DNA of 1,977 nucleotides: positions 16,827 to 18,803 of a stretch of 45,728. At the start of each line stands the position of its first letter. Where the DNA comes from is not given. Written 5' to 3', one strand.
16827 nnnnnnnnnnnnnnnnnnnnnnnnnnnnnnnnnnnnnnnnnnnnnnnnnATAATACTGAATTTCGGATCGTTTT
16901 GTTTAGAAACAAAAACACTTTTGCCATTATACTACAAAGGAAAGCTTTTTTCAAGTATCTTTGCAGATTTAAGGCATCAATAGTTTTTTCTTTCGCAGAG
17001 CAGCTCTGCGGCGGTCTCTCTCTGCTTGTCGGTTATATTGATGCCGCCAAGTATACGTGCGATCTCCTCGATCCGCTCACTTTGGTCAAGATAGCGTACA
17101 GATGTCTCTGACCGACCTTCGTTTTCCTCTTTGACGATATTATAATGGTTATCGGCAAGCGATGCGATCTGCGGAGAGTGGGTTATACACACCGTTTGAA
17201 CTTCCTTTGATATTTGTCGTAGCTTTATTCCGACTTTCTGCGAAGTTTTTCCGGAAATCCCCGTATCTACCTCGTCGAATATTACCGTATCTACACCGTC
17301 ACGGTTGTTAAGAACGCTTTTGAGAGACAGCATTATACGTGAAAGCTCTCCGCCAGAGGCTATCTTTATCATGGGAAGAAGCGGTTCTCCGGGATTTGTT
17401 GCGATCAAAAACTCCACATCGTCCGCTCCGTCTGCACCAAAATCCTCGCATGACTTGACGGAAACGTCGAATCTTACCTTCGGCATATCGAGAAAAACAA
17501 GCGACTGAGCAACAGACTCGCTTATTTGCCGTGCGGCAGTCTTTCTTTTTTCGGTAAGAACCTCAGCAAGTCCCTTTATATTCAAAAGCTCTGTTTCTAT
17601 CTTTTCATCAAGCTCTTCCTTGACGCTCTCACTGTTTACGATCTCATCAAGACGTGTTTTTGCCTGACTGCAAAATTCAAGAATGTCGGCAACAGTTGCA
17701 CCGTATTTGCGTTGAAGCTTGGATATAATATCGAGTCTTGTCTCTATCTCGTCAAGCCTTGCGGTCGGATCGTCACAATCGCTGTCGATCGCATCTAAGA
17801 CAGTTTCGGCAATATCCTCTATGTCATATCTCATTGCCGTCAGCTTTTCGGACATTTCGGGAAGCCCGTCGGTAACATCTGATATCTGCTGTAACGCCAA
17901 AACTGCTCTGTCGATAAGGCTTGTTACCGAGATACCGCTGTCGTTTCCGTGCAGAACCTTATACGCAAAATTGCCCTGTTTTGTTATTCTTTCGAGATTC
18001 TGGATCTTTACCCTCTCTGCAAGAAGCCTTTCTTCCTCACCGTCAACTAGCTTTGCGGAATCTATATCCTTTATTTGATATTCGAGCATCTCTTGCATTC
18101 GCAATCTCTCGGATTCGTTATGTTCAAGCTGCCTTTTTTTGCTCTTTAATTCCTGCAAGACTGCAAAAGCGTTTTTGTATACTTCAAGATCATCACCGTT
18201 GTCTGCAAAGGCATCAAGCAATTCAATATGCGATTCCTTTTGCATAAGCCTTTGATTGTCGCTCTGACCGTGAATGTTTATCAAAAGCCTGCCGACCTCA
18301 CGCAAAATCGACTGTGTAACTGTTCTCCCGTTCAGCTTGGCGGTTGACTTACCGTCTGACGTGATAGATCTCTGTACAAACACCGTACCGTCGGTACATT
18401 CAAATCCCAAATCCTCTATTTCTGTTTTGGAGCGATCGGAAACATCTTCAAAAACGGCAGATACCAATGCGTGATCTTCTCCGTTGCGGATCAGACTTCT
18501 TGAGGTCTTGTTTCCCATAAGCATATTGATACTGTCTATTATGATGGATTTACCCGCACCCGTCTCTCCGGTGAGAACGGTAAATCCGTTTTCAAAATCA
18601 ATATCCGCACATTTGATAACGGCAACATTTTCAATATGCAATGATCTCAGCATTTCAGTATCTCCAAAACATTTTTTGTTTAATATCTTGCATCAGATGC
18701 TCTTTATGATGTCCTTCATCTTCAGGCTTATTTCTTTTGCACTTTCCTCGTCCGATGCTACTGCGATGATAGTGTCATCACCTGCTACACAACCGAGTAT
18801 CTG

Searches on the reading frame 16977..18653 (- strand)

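Call 64: search_protein_families(library=pfam, proteins=[window:16977-18653:-], max_evalue=0.001)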
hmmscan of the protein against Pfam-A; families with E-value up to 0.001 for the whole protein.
window:16977-18653:- (558 aa): 5 families
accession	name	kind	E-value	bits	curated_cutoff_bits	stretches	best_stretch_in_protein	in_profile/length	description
PF02463.25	SMC_N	-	1.8e-22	80.3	40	1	2-512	2-217/220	RecF/RecN/SMC N terminal domain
PF13476.12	AAA_23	-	7.8e-16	59.8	27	1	4-194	1-177/201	AAA domain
PF13555.12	AAA_29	-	8.4e-06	25.9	27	1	15-50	14-50/61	P-loop containing region of AAA domain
PF13175.12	AAA_15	-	3.3e-05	24.1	32.1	1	1-497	1-374/374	AAA ATPase domain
PF13304.12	AAA_21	-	0.00031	21.4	27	0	24-62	1-56/304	AAA domain, putative AbiEii toxin, Type IV TA system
